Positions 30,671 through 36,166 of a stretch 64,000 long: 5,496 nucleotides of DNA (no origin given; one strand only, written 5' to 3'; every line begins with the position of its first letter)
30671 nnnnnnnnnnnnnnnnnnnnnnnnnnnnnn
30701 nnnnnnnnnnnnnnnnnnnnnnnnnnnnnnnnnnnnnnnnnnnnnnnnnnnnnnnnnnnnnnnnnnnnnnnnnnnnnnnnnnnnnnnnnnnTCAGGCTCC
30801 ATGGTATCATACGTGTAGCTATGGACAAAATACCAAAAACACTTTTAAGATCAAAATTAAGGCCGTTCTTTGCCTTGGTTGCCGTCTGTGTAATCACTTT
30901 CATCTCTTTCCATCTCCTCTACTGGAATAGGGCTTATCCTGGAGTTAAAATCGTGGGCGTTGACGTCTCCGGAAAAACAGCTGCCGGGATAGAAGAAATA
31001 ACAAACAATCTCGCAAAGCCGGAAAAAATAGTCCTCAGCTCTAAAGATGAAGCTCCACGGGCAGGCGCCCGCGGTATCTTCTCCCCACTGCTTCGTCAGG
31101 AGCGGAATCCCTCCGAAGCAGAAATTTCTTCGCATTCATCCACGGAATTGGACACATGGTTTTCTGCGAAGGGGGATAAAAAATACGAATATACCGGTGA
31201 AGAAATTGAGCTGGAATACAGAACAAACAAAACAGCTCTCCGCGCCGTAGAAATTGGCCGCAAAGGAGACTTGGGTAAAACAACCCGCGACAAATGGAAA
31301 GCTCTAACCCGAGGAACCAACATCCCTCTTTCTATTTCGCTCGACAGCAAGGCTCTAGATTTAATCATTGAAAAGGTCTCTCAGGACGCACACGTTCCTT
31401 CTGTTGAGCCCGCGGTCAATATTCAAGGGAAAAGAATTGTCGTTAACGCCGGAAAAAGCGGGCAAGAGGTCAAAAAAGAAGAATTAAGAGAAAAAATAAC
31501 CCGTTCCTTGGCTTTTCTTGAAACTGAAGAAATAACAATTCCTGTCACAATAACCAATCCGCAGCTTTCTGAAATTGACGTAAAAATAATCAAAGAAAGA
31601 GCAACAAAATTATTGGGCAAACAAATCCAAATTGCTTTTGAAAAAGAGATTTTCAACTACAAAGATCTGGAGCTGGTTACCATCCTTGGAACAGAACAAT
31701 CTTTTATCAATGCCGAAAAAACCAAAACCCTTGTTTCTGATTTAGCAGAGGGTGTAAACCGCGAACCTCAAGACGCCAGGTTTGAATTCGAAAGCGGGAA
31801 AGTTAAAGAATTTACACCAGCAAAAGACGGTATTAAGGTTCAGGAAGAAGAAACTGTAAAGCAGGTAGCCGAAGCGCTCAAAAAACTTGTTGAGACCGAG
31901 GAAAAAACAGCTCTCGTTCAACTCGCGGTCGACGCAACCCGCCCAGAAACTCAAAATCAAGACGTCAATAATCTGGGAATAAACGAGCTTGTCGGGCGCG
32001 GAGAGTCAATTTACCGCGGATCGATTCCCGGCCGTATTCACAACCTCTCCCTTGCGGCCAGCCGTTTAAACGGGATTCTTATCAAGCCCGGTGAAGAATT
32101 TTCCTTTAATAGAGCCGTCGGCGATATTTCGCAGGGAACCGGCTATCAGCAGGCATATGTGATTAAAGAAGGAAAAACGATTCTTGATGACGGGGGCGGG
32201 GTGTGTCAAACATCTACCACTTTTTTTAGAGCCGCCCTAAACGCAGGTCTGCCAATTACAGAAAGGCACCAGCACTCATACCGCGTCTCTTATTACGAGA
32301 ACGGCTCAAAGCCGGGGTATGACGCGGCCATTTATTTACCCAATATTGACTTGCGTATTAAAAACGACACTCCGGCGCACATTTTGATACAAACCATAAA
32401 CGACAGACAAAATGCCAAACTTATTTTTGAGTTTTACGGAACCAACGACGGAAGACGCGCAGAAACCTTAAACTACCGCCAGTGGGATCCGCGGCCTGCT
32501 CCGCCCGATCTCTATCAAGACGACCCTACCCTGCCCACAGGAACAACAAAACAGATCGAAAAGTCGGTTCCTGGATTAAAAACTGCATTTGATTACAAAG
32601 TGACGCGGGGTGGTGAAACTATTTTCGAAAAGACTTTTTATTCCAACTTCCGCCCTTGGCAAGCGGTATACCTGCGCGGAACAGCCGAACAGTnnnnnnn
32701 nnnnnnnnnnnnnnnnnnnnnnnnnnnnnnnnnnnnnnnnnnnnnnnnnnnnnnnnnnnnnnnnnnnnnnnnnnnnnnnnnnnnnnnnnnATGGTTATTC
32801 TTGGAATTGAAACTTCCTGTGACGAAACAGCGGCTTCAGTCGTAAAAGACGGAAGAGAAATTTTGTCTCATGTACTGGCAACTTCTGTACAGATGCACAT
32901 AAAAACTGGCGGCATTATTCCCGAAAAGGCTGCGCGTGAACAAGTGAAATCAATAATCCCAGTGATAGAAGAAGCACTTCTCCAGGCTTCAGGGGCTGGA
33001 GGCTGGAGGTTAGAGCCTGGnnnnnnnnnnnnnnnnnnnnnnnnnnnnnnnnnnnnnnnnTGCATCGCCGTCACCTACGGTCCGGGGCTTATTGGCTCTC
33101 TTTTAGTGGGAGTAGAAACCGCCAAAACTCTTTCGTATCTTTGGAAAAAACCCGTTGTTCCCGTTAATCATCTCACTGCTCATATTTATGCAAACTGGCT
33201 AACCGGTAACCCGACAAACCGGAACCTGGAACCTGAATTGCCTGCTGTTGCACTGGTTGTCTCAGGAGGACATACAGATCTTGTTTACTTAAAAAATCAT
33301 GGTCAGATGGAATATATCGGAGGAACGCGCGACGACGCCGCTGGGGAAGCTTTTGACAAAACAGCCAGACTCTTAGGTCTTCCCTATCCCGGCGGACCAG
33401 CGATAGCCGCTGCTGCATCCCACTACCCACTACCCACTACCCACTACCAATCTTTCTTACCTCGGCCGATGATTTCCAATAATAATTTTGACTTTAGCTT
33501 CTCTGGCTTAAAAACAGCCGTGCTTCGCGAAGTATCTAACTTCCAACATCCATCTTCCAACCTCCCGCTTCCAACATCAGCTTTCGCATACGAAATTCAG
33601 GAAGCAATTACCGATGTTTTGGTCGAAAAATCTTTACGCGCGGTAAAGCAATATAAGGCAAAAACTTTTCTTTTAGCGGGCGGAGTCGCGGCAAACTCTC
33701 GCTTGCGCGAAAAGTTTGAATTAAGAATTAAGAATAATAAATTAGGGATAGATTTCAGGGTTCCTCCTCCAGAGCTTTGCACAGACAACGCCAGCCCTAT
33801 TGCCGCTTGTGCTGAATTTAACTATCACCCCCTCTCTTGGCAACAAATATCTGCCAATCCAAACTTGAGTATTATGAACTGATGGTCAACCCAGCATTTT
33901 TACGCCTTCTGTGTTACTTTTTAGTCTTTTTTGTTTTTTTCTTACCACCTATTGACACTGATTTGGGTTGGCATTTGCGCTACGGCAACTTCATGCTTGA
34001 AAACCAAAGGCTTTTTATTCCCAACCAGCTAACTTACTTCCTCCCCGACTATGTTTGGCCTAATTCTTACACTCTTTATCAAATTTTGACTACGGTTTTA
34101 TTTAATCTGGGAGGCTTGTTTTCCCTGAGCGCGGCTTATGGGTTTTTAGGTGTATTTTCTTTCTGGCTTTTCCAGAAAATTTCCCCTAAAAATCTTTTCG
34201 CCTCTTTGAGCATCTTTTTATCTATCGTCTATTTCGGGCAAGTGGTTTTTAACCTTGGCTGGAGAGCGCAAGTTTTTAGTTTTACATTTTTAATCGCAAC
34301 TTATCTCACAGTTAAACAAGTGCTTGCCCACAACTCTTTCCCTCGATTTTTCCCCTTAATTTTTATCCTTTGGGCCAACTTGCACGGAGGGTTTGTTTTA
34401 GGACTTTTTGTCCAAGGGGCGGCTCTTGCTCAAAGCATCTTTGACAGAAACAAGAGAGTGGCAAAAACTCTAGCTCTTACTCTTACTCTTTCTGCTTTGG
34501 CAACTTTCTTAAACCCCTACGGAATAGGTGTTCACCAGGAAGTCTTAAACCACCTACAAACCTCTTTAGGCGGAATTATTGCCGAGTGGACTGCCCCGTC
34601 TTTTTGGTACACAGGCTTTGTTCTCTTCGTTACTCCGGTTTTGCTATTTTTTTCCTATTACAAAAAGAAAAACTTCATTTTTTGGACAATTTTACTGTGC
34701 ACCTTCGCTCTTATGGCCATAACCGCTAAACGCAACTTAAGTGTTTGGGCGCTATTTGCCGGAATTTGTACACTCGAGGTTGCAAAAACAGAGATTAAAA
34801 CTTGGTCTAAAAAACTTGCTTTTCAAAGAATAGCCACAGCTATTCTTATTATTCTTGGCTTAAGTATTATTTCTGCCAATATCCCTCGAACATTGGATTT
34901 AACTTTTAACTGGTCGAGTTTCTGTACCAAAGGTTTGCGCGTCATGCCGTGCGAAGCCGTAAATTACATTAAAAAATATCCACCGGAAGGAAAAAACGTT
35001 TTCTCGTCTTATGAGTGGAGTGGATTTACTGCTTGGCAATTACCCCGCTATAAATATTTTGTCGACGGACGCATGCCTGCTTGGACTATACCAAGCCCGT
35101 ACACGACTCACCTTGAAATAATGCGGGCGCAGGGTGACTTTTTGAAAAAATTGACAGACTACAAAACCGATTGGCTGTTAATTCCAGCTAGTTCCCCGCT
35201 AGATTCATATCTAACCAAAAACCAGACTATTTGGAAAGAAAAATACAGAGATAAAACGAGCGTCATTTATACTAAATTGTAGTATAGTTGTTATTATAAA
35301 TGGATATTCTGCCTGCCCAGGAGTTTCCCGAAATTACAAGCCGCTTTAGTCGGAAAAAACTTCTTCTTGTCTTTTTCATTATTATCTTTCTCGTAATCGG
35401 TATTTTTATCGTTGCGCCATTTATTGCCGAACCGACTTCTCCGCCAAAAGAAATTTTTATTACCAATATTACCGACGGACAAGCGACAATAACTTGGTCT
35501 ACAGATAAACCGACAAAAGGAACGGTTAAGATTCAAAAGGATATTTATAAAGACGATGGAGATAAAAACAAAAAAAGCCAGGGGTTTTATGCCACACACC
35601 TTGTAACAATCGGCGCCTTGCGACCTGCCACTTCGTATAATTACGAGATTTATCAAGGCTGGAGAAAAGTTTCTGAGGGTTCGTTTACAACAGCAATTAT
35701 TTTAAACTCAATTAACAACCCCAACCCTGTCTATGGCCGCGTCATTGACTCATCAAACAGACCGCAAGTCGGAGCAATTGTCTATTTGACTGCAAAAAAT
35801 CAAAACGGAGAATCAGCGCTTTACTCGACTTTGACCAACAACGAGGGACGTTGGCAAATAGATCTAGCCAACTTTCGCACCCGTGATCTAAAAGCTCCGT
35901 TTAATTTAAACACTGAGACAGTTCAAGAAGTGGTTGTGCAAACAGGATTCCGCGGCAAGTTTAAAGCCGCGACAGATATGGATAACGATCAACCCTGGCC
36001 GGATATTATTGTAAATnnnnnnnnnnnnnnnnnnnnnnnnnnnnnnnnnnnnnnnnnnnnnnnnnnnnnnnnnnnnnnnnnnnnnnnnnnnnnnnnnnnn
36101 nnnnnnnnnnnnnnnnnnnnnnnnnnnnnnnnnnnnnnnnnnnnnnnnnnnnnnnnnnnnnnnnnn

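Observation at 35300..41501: Three-gene surface locus: paralogous membrane-anchored FN3-like proteins flanking a 1418-aa acidic GNTG-repeat giant protein with HExxH motif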

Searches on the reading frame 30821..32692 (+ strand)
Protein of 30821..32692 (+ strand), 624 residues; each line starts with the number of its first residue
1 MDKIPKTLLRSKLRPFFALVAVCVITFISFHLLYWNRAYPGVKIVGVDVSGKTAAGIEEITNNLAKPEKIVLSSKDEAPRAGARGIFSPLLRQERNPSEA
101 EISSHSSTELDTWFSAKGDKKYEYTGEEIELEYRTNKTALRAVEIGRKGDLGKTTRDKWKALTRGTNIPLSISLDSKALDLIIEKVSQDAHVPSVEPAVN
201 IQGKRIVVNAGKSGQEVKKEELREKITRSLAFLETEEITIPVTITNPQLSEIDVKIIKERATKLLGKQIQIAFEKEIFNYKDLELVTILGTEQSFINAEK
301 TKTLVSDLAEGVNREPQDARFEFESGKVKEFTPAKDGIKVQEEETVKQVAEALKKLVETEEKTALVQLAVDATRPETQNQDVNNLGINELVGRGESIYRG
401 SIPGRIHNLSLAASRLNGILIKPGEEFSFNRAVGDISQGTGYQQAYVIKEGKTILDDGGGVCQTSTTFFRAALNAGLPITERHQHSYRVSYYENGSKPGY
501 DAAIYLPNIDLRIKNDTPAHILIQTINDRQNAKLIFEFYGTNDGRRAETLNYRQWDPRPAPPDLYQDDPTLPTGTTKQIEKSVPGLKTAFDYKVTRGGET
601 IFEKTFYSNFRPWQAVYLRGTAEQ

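Call 4: search_protein_families(library=pfam, proteins=[window:30821-32692:+], max_evalue=1)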
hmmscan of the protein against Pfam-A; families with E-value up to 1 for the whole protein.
window:30821-32692:+ (624 aa): 4 families
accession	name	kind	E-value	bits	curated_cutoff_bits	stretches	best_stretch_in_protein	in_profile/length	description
PF04294.18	VanW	-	1.5e-42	144.6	27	1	405-531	2-124/130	VanW like protein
PF12229.13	PG_binding_4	-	8.9e-23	81.1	22.1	2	123-230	2-108/117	Putative peptidoglycan binding domain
PF07501.17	G5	-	0.02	15.5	23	1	563-608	14-59/75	G5 domain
PF18461.7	Atypical_Card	-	0.19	12.2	28.6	0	322-363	26-68/95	Atypical caspase recruitment domain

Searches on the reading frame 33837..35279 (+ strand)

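Call 4: search_protein_families(library=pfam, proteins=[window:33837-35279:+], max_evalue=1)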
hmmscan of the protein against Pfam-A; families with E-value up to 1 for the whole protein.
window:33837-35279:+ (481 aa): 1 family
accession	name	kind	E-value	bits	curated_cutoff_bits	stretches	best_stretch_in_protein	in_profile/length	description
PF19589.4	DUF6095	-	0.15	12.7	23.8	1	258-312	17-65/73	Family of unknown function (DUF6095)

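Call 5: search_protein_families(library=ncbifam, proteins=[window:33837-35279:+], max_evalue=1)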
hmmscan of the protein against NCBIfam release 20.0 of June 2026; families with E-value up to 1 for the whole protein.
window:33837-35279:+ (481 aa): 0 families

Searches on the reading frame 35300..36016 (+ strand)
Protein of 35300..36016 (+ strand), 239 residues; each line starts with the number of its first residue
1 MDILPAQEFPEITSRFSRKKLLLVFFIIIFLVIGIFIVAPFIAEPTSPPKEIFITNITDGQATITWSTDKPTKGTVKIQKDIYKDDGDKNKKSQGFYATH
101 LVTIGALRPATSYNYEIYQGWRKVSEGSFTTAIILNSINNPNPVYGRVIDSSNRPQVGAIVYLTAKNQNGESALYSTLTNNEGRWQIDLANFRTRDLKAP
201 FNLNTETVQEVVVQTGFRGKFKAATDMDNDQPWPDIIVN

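Call 4: search_protein_families(library=pfam, proteins=[window:35300-36016:+], max_evalue=1)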
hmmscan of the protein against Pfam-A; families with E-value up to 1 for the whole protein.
window:35300-36016:+ (239 aa): 7 families
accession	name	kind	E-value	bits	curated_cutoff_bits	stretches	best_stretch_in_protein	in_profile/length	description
PF13620.12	CarboxypepD_reg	-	4.1e-06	27.5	32.3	1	144-214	2-70/82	Carboxypeptidase regulatory-like domain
PF16656.11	Pur_ac_phosph_N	-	4.4e-05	24.4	30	1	54-131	8-93/93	Purple acid Phosphatase, N-terminal domain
PF12911.12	OppC_N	-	0.00018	21.7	23.9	1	14-46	8-39/53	N-terminal TM domain of oligopeptide transport permease C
PF00041.27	fn3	-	0.0004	21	25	1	47-118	1-67/84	Fibronectin type III domain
PF02369.22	Big_1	-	0.0014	19.1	34.9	1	142-203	19-80/93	Bacterial Ig-like domain (group 1)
PF13715.12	CarbopepD_reg_2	-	0.051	14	32.2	1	145-218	2-69/88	CarboxypepD_reg-like domain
PF02706.20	Wzz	-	0.12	13.1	25.5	1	11-45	7-39/91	Chain length determinant protein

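Call 5: search_protein_families(library=ncbifam, proteins=[window:35300-36016:+], max_evalue=1)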
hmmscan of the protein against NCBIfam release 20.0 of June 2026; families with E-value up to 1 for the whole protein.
window:35300-36016:+ (239 aa): 2 families
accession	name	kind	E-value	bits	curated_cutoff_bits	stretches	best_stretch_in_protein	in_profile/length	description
NF041635.1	STM3941_fam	subfamily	0.062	13.2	40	1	18-54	3-37/157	STM3941 family protein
NF040912.1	SGM_5486_fam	subfamily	0.18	11.6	35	1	18-39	11-32/37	SGM_5486 family transporter-associated protein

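Call 9: search_protein_families(library=phrogs, proteins=[window:35300-36016:+], max_evalue=0.1)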
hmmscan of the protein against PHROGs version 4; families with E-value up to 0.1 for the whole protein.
window:35300-36016:+ (239 aa): 1 family
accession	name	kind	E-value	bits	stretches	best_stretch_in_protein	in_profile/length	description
phrog_16261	-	head and packaging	0.04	14.8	0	20-40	64-84/150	virion structural protein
